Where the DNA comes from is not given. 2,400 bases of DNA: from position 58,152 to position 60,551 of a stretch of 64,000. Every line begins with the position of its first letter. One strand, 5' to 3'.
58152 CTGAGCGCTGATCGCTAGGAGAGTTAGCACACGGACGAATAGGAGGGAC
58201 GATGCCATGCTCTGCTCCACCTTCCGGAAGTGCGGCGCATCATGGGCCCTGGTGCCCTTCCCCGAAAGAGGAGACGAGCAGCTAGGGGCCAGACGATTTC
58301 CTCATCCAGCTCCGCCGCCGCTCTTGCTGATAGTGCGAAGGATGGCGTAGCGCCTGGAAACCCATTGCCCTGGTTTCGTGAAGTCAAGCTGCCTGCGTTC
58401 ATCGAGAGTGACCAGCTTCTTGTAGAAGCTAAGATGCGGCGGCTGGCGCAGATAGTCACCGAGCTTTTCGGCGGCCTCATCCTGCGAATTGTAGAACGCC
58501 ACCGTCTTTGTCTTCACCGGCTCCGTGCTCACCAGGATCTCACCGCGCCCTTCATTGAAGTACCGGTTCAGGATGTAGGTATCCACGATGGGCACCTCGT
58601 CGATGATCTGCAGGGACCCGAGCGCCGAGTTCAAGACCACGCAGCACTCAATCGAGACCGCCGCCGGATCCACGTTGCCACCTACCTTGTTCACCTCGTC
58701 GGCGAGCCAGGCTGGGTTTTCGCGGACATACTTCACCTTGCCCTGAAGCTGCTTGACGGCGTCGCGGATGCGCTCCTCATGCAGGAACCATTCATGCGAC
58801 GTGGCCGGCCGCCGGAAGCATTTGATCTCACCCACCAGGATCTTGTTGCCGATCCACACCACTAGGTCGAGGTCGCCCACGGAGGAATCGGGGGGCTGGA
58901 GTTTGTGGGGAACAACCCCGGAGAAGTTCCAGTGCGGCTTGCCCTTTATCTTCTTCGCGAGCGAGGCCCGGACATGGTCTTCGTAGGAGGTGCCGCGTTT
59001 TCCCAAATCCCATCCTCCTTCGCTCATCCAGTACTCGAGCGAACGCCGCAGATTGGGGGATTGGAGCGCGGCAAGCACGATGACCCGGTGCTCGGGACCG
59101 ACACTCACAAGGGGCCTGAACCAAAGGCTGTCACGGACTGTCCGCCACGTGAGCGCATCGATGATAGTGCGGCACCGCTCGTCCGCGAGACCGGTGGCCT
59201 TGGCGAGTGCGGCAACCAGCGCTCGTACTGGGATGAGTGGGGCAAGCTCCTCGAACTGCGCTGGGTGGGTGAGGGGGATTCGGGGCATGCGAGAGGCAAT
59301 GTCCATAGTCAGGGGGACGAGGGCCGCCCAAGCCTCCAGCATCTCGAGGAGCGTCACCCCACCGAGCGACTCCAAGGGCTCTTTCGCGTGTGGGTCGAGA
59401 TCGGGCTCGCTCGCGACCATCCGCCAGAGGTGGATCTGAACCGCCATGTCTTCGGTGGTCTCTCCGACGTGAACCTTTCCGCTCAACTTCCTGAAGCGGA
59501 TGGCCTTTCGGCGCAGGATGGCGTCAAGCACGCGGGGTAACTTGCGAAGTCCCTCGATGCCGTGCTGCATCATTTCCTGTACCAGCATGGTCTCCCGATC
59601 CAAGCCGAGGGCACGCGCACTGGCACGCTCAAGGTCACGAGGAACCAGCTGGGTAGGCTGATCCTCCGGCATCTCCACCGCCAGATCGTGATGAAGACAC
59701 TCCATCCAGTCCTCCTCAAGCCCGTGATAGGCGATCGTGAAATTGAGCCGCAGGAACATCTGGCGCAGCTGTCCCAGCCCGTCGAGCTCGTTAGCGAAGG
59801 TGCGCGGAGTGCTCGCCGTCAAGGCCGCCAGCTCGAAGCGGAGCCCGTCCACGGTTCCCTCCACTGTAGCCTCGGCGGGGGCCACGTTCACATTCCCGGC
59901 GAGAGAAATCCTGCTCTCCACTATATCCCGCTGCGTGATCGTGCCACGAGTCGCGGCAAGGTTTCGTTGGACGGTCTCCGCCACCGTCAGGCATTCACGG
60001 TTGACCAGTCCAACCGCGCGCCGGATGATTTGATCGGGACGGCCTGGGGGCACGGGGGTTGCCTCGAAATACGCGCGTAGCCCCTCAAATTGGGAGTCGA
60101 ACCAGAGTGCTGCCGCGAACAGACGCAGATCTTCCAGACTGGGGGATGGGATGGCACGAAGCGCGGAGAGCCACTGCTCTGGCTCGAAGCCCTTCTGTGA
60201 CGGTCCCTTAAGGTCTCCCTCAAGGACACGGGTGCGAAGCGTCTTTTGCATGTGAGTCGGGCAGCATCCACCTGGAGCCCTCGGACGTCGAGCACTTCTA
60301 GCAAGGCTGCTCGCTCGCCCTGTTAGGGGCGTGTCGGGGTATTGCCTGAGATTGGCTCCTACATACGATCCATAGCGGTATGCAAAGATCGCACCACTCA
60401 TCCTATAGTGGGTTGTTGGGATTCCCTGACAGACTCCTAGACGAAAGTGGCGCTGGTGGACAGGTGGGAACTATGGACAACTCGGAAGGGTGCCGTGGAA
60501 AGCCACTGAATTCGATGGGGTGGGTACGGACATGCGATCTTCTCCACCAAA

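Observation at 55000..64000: Lower-GC island encoding a TPR membrane protein and two large proteins with PD-(D/E)xK/NERD-like C-termini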

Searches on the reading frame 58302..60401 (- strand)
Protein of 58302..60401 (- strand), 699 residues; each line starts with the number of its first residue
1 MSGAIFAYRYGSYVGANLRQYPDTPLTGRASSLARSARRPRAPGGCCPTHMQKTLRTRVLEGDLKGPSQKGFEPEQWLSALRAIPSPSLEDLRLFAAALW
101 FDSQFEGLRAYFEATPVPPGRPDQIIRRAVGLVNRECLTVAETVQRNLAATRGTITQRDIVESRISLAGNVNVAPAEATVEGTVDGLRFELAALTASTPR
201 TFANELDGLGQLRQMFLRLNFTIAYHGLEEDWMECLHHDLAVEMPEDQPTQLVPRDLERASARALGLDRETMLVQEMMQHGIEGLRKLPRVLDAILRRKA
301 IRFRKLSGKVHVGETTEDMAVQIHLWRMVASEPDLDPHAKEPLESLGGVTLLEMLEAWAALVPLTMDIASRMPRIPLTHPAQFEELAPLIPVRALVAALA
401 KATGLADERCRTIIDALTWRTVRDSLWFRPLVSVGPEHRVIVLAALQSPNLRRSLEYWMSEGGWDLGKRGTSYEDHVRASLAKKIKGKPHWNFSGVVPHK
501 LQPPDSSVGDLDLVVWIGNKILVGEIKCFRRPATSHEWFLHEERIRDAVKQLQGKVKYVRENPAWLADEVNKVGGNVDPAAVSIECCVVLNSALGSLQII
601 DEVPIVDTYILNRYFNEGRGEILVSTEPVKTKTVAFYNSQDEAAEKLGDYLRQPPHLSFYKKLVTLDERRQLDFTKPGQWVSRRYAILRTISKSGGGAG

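Call 8: search_protein_families(library=pfam, proteins=[window:58302-60401:-], max_evalue=1)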
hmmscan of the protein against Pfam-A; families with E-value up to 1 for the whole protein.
window:58302-60401:- (699 aa): 1 family
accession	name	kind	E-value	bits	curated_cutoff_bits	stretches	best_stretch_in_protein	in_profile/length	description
PF08378.17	NERD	-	0.05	14.6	22.1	1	494-562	20-94/111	Nuclease-related domain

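Call 9: search_protein_families(library=padloc, proteins=[window:58302-60401:-], max_evalue=1)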
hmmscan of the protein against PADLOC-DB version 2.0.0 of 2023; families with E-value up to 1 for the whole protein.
window:58302-60401:- (699 aa): 0 families

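Call 10: search_protein_families(library=ncbifam, proteins=[window:58302-60401:-], max_evalue=0.1)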
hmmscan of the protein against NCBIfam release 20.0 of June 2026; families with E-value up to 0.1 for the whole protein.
window:58302-60401:- (699 aa): 0 families

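Call 12: search_protein_families(library=phrogs, proteins=[window:58302-60401:-], max_evalue=0.1)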
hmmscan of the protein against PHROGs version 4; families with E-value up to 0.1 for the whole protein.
window:58302-60401:- (699 aa): 0 families

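Call 14: find_encoding_contigs(protein=window:58302-60248:-, flank=10000, max_places=6)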
Protein window:58302-60248:- (648 aa): no gene with exactly this product is on record in the collection.

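Call 15: find_encoding_contigs(protein=window:58302-60251:-, flank=10000, max_places=6)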
Protein window:58302-60251:- (649 aa): no gene with exactly this product is on record in the collection.

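Call 22: find_homologous_proteins(query=window:58302-60251:-, max_evalue=0.001)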
Query window:58302-60251:- (649 aa): 3 proteins with E <= 0.001 among 8000 candidates.
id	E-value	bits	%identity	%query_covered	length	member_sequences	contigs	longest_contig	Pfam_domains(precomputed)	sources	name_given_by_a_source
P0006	0.0e+0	1477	100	100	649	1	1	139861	-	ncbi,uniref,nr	ncbi:hypothetical protein [Hyalangium gracile]|uniref:hypothetical protein n=1 Tax=Hyalangium gracil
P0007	1.5e-121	425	50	62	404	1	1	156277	-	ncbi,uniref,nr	ncbi:hypothetical protein [Myxococcus fulvus]|uniref:hypothetical protein n=1 Tax=Myxococcus fulvus 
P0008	7.6e-121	422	39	97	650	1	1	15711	-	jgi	jgi:hypothetical protein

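Call 23: find_encoding_contigs(protein=P0007, flank=10000, max_places=3)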
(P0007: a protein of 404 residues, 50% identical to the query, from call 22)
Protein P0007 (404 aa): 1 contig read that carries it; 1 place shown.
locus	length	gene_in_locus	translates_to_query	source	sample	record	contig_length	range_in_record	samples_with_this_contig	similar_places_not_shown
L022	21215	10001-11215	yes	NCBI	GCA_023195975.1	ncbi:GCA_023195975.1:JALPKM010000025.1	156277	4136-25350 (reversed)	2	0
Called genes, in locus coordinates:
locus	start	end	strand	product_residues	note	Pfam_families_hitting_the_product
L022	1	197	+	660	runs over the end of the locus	PF13699:eCIS_core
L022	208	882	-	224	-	-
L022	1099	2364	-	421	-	PF12697:Abhydrolase_6 (weak), PF00561:Abhydrolase_1 (weak), PF03583:LIP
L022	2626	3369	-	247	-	PF20888:SVN, PF00652:Ricin_B_lectin (faint), PF14200:RicinB_lectin_2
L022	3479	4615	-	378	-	PF00135:COesterase, PF12146:Hydrolase_4 (faint), PF20434:BD-FAE, PF07859:Abhydrolase_3, PF00326:Peptidase_S9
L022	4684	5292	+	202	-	-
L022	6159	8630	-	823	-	PF11398:DUF2813 (faint), PF13175:AAA_15, PF13476:AAA_23 (weak), PF13175:AAA_15, PF13304:AAA_21, PF20469:OLD-like_TOPRIM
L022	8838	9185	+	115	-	-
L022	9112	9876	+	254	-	PF12728:HTH_17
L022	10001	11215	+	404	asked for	-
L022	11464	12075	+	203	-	-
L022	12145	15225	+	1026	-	-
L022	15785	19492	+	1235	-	PF28173:Upx-like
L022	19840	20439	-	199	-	-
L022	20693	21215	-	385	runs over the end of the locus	-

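Call 24: find_encoding_contigs(protein=P0008, flank=10000, max_places=3)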
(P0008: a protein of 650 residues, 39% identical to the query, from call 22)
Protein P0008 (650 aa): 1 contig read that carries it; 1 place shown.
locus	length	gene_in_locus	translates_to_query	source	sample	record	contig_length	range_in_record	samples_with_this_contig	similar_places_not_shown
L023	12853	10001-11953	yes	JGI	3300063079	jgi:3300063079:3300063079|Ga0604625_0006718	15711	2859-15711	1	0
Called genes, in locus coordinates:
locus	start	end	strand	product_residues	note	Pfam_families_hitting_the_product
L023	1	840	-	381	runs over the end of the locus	PF00140:Sigma70_r1_2, PF04542:Sigma70_r2, PF04545:Sigma70_r4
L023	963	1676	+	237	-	-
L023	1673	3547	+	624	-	PF13589:HATPase_c_3, PF01119:DNA_mis_repair, PF08676:MutL_C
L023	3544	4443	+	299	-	PF01745:IPT, PF13671:AAA_33 (faint), PF01715:IPPT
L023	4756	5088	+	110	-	PF05635:23S_rRNA_IVP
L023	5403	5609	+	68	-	-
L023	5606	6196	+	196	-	PF00589:Phage_integrase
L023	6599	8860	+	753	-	PF06739:SBBP (faint)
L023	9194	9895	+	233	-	-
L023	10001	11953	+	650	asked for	-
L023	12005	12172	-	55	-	-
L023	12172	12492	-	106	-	-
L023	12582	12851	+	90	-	?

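Call 28: search_solved_structures(query=P0006, max_evalue=1)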
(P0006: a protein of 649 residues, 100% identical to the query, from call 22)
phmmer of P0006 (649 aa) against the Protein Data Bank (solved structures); distinct sequences matched with E-value up to 1: 2.
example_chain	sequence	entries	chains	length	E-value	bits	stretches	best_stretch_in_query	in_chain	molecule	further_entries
6njp_G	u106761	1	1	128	0.49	11.7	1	504-609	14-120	EscO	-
6gaj_A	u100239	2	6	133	0.76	11.1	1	72-159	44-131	Outer capsid protein sigma-1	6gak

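Call 54: predict_structure(alignment_id=A3)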
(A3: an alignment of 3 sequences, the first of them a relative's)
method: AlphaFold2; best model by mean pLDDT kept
length: 649 residues; sequences in the alignment: 3
mean_pLDDT: 44.0   pTM: 0.37
mean pLDDT of the five models: 44.0, 39.0, 37.0, 35.6, 35.1
residues with pLDDT >= 90: 0; 70-90: 56; 50-70: 154; < 50: 439
segments of 3 or more residues with pLDDT < 50: 61-164, 166-180, 187-228, 249-258, 282-289, 293-296, 322-331, 370-378, 394-495, 523-525, 531-649
pLDDT, mean of each block of 10 residues (from residue 1): 70 67 81 80 67 56 36 30 28 28 30 27 30 40 38 40 48 47 49 33 32 31 45 52 53 43 53 54 43 54 65 57 44 56 79 79 71 42 64 42 40 29 34 33 32 28 39 34 32 48 54 58 52 47 34 43 35 24 25 33 28 23 23 22 21
secondary structure, 60 per line:
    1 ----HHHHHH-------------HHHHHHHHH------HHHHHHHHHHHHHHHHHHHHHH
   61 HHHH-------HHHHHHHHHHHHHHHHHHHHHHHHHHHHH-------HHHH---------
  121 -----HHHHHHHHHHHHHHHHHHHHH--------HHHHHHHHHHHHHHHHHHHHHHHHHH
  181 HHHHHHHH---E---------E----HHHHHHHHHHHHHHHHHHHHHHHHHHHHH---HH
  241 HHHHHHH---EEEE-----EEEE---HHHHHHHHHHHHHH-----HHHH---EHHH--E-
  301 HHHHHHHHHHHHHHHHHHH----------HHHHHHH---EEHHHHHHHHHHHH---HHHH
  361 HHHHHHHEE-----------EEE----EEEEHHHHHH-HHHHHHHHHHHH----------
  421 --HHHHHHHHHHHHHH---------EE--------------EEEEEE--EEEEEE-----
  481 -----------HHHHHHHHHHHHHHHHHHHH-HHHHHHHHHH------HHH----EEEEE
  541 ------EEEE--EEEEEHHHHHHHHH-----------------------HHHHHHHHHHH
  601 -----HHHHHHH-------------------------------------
elements in order (helices of 4 or more, strands of 3 or more residues): H5-10 H24-32 H39-64 H72-100 H108-111 H126-146 H155-188 H207-235 H239-247 E251-254 E260-263 H267-280 H286-289 H301-319 H330-336 H342-353 H357-367 E381-383 E388-391 H392-397 H399-410 H423-436 E462-467 E470-475 H492-511 H513-522 E536-540 E547-550 E553-557 H558-566 H590-600 H606-612

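Call 55: search_protein_representatives(alignment_id=A3)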
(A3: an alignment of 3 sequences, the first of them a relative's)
Query: 3 sequences, 643 profile positions. Proteins with E-value up to 0.001 (for the whole library): 1127; up to 1e-10: 841; up to 1e-30: 374. The best 150 are listed.
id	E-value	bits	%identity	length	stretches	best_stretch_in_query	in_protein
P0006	0.0e+00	1233.2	-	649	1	1-643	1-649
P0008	0.0e+00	1153.3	-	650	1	1-641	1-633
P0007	4.8e-213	725.9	-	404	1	1-402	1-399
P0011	5.4e-192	656.4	-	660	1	1-633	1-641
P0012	1.8e-188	644.7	-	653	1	1-632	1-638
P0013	2.4e-185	634.4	-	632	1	5-633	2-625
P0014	3.7e-184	630.5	-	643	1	1-641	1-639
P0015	9.4e-182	622.5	-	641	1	3-638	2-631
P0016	1.5e-181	621.9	-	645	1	1-621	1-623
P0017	1.8e-176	605.1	-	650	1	2-635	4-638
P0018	8.7e-171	586.3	-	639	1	3-634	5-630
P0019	1.6e-170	585.4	-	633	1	3-608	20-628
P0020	1.2e-167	575.9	-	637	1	13-638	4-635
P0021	7.9e-166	569.9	-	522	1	121-641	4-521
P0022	6.0e-151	520.8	-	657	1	4-632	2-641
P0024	5.5e-103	362.3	-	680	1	4-620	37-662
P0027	1.8e-87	311.0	-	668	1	5-620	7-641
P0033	6.7e-79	282.7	-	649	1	7-611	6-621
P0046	1.1e-68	248.9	-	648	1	7-630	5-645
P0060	4.1e-66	240.5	-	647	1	1-603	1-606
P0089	2.9e-61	224.4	-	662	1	1-622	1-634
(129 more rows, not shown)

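Call 57: search_protein_families(library=pfam, alignment_id=A4, max_evalue=0.01)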
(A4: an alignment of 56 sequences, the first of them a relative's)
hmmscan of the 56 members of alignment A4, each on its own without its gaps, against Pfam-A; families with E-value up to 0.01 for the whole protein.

A. member 1, P0006 (649 aa): 0 families

B. families by the number of members that match (of 56 scanned): 1 family
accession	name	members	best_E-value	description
PF08378.17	NERD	9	0.00017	Nuclease-related domain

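Call 58: search_protein_families(library=padloc, alignment_id=A4, max_evalue=0.01)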
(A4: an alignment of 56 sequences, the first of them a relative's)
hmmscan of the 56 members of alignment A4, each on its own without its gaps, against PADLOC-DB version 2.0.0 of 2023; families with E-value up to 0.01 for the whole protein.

A. member 1, P0006 (649 aa): 0 families

B. families by the number of members that match (of 56 scanned): 3 families
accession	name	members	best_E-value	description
PDLC01037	Csx1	1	0.0011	ARF+Nuclease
PDLC03585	REase_II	1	0.0047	Type II restriction enzyme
PDLC01889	CARF4--CARF_PDDEXK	1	0.0067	-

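Call 59: search_solved_structures(query=A4, max_evalue=1, show_alignments=2)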
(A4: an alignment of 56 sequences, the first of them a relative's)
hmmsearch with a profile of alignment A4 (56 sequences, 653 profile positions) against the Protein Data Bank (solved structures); distinct sequences matched with E-value up to 1: 6.
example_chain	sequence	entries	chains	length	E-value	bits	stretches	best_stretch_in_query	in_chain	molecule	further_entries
7bdv_A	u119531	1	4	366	0.097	14.3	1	426-484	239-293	Can2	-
8bao_A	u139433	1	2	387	0.21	13.2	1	460-497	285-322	DUF1887 family protein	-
4oyd_B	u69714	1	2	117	0.55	11.8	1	30-71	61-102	Computationally designed Inhibitor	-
8glt_1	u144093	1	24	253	0.59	11.7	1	72-163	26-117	C2-chlorophyll-comp_O32-15_ctermHis, polyalanine model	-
2uy1_B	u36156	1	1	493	0.86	11.1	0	150-192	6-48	CLEAVAGE STIMULATION FACTOR 77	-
7s5c_A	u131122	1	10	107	0.97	11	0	324-389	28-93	EncB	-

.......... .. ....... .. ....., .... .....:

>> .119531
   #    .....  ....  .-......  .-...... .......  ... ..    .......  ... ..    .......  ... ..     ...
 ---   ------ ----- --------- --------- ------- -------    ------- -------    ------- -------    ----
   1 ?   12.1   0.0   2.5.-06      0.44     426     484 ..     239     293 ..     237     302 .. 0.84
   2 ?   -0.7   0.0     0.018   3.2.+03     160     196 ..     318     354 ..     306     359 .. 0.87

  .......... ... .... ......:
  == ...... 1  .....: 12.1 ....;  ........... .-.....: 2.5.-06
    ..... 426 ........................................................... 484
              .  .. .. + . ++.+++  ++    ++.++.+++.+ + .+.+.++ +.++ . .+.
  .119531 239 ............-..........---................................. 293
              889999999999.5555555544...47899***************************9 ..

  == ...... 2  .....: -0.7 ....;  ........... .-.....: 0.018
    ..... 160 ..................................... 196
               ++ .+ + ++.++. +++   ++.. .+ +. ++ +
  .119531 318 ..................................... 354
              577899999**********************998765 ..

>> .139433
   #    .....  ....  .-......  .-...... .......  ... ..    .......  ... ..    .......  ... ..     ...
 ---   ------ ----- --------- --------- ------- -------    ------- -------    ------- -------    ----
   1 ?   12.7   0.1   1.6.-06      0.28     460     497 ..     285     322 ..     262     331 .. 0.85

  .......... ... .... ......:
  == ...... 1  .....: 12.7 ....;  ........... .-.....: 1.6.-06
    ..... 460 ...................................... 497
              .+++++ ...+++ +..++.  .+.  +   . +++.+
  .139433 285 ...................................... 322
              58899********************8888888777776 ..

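Call 62: find_related_loci(query=A5, collection=metagenome_contigs, flank=8000)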
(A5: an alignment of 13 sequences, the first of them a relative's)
Query A5 (649 aa) in metagenome_contigs; peptide patterns used: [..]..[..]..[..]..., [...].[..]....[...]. (x = any residue, [..] = any of these).
80 stretches matched a pattern; 4 encode a relative of the query (tblastn E <= 1e-3); 4 distinct loci.
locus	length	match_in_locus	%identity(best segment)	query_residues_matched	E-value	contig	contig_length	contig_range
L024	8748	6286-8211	41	1-640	1e-139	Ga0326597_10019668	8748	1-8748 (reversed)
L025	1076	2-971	44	308-635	9e-63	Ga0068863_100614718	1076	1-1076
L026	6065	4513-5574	28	259-610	8e-28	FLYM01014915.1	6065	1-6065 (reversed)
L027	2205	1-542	43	446-626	1e-28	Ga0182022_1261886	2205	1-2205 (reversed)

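Call 63: find_related_loci(query=A5, collection=viral_contigs, flank=8000)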
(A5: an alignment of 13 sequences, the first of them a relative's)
Query A5 (649 aa) in viral_contigs; peptide patterns used: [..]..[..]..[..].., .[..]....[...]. (x = any residue, [..] = any of these).
66 stretches matched a pattern, but none encodes a relative of the query by tblastn (E <= 1e-3).

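Call 66: search_protein_families(library=pfam, proteins=[L024:1620-2810:+, L024:3008-4546:+, L024:4419-6062:+, L026:1792-3297:+, L026:673-1260:+, L026:1307-1975:+, L023:6599-8860:+, L023:9194-9895:+, L022:19840-20439:-, L022:8838-9185:+], max_evalue=0.001)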
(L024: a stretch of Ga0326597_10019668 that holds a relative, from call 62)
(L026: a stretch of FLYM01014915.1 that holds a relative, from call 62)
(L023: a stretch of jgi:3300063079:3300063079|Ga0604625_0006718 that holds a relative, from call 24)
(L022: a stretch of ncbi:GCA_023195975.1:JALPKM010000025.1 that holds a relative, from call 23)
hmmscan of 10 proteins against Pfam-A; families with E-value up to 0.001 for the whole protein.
L024:1620-2810:+ (396 aa): 2 families
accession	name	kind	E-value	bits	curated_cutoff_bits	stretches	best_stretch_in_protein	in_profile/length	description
PF18870.6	HEPN_RES_NTD1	-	3.2e-26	92.6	27.4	1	39-161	5-129/131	HEPN/RES N-terminal domain 1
PF08808.17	RES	-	6.8e-17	62.4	23.2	1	211-381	7-151/157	RES domain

L024:3008-4546:+ (512 aa): 1 family
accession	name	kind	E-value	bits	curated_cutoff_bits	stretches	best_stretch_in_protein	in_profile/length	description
PF13676.11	TIR_2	-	7.7e-16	59.1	28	1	64-188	2-122/122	TIR domain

L024:4419-6062:+ (547 aa): 0 families

L026:1792-3297:+ (501 aa): 0 families

L026:673-1260:+ (195 aa): 0 families

L026:1307-1975:+ (222 aa): 0 families

L023:6599-8860:+ (753 aa): 1 family
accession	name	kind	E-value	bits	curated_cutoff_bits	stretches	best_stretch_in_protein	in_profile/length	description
PF06739.17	SBBP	-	1e-09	38.6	20.5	0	338-366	2-31/38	Beta-propeller repeat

L023:9194-9895:+ (233 aa): 0 families

L022:19840-20439:- (199 aa): 0 families

L022:8838-9185:+ (115 aa): 1 family
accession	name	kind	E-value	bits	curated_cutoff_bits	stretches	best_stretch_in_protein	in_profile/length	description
PF04634.17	YezG-like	-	0.00073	20.2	21.7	0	60-105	71-114/146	Immunity protein YezG-like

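Call 67: search_protein_families(library=ncbifam, alignment_id=A4, max_evalue=0.01)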
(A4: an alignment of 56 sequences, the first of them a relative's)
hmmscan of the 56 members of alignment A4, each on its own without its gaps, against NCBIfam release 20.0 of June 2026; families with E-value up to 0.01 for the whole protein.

A. member 1, P0006 (649 aa): 0 families

B. families by the number of members that match (of 56 scanned): 1 family
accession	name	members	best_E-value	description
NF002950.0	PRK03606.1-3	1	0.0023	ureidoglycolate lyase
